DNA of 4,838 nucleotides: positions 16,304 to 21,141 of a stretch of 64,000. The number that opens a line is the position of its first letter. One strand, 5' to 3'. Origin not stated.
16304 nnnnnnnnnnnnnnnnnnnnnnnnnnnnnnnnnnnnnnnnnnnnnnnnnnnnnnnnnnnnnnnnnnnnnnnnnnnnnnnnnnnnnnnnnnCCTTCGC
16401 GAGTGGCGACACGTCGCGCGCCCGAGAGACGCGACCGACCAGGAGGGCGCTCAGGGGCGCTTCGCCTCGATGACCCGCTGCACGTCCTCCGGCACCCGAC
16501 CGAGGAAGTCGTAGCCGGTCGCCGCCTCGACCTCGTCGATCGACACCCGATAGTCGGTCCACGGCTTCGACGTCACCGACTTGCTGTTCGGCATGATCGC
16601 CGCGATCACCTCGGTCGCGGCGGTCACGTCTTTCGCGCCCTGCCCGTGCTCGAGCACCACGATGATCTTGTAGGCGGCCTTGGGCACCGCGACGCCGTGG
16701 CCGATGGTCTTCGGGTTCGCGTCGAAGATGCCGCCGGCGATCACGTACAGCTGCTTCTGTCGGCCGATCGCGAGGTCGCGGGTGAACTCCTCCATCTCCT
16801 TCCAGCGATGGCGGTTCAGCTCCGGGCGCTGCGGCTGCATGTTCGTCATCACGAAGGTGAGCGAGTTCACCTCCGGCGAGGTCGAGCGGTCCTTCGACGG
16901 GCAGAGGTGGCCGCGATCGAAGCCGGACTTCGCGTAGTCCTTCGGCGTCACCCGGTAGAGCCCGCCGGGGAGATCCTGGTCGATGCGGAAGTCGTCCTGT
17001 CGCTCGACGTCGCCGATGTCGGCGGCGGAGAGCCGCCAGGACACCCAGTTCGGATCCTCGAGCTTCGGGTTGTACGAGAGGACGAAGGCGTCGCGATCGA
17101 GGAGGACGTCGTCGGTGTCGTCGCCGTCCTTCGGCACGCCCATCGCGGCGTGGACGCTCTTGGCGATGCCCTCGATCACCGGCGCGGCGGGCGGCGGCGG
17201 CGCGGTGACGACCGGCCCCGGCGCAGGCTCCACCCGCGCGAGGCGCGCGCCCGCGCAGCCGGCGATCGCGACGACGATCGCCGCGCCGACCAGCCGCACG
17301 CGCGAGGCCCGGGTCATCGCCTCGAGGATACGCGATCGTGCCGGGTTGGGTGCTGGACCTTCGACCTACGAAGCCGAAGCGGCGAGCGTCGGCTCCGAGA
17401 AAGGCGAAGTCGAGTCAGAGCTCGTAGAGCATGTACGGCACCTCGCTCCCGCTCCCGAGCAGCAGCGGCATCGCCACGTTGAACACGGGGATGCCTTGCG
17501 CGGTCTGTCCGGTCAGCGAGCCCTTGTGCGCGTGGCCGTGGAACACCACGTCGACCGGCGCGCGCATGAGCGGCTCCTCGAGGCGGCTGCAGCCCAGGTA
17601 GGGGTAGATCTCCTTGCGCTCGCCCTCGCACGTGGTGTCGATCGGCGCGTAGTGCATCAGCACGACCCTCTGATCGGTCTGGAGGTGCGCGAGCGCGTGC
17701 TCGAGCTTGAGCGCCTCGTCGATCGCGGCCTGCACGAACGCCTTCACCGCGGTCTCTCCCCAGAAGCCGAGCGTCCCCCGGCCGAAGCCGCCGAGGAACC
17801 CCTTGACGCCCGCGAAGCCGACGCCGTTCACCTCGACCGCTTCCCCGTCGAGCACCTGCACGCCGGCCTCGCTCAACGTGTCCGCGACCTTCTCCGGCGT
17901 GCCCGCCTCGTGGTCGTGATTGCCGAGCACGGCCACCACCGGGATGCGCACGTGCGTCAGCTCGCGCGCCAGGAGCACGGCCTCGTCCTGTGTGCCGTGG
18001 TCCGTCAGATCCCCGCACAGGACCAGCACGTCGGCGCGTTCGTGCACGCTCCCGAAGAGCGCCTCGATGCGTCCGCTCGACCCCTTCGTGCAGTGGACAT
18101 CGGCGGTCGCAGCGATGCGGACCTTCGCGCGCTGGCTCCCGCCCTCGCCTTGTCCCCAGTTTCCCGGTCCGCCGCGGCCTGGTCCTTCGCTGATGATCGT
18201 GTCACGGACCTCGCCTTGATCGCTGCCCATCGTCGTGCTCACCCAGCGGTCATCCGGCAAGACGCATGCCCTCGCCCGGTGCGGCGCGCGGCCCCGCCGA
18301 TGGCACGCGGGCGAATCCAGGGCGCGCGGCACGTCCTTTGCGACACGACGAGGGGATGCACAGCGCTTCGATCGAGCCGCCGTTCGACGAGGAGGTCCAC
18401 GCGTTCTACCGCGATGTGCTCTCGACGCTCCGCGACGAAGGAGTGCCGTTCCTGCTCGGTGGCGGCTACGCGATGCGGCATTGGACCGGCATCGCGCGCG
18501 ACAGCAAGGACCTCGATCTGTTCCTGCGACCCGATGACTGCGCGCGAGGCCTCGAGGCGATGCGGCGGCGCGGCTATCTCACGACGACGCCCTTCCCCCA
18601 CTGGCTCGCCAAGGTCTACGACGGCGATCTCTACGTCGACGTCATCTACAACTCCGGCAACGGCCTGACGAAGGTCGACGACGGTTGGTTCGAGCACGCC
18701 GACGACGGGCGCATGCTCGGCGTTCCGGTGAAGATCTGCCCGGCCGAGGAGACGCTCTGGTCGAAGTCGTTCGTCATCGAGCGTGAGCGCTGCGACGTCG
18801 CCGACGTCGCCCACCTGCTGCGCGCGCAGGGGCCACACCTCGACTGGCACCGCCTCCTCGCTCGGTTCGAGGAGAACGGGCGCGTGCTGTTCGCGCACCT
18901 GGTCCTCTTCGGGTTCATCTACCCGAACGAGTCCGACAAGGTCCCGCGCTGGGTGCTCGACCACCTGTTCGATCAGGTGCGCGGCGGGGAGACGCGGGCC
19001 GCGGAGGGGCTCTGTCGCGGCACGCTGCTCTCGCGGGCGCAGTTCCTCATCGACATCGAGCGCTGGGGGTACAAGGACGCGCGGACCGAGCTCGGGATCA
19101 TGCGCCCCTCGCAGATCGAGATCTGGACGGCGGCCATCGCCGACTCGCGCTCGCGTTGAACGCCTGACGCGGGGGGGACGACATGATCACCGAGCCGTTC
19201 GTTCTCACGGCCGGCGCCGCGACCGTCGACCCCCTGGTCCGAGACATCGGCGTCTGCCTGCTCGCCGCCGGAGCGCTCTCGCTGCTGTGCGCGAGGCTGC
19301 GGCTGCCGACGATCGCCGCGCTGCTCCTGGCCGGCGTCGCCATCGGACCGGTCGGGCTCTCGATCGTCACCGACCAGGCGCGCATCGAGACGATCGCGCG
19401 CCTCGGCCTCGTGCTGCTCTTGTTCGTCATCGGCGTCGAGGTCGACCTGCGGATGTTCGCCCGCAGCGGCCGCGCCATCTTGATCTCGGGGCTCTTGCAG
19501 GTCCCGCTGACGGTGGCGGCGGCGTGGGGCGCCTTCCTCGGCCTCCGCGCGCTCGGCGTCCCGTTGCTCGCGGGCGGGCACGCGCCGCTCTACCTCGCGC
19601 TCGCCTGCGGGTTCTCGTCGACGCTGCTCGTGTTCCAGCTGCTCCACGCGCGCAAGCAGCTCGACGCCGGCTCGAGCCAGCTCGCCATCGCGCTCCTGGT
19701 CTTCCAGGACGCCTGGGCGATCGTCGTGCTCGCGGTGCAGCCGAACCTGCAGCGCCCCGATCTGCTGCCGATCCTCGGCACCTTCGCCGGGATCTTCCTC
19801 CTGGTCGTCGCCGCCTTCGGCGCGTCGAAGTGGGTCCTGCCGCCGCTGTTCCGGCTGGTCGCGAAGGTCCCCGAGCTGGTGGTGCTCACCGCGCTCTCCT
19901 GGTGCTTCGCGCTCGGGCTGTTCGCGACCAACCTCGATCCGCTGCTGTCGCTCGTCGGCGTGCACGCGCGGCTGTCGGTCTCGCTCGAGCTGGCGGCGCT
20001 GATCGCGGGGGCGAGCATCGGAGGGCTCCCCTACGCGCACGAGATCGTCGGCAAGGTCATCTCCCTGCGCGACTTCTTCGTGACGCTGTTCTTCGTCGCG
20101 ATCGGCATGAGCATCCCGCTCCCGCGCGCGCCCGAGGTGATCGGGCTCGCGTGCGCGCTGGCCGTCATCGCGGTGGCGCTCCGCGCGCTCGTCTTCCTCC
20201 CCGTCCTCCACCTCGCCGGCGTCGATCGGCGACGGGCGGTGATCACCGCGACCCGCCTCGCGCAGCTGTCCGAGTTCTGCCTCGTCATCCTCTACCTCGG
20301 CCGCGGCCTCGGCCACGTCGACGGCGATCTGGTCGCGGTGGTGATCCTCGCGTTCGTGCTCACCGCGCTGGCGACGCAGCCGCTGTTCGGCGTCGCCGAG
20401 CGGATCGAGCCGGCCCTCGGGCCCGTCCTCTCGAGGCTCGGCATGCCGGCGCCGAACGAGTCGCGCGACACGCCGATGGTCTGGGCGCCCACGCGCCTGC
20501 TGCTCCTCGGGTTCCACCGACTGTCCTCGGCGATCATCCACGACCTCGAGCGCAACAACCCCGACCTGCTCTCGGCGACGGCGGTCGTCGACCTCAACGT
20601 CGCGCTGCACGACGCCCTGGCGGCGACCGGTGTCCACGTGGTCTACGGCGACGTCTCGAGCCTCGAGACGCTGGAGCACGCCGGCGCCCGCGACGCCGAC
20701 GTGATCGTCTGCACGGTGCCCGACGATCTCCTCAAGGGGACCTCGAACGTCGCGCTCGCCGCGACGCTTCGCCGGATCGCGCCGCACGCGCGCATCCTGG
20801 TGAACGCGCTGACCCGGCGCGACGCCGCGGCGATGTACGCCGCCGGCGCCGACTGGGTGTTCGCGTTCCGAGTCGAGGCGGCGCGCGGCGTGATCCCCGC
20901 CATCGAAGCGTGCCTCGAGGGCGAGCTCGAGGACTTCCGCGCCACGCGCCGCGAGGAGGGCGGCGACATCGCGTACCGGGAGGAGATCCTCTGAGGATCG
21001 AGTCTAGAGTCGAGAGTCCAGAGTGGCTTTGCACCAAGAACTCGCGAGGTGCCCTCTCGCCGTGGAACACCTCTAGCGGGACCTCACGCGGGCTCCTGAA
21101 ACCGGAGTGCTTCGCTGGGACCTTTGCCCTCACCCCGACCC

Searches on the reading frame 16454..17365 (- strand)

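Call 38: search_protein_families(library=pfam, max_evalue=0.00001, proteins=[window:16454-17365:-])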
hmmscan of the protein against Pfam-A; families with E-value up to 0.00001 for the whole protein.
window:16454-17365:- (304 aa): 1 family
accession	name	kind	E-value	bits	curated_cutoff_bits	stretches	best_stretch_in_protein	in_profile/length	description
PF01223.29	Endonuclease_NS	-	1.5e-52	178.9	23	1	84-293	14-222/223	DNA/RNA non-specific endonuclease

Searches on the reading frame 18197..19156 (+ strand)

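Call 68: search_protein_families(library=pfam, max_evalue=0.00001, proteins=[window:18197-19156:+])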
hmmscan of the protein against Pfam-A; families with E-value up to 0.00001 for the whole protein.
window:18197-19156:+ (320 aa): 1 family
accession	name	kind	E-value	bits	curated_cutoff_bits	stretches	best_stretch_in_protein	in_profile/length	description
PF14907.12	NTP_transf_5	-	2.1e-09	37.8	31.2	1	72-236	61-240/249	Uncharacterised nucleotidyltransferase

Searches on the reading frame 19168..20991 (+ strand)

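Call 38: search_protein_families(library=pfam, max_evalue=0.00001, proteins=[window:19168-20991:+])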
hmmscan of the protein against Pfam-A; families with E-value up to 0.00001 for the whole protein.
window:19168-20991:+ (608 aa): 2 families
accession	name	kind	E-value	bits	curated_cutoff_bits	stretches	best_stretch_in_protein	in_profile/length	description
PF00999.27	Na_H_Exchanger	-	4.3e-45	154.6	26.2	1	36-403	7-369/375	Sodium/hydrogen exchanger, transmembrane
PF02254.24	TrkA_N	-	5.1e-17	62.7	23.8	1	445-564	2-113/116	TrkA-N domain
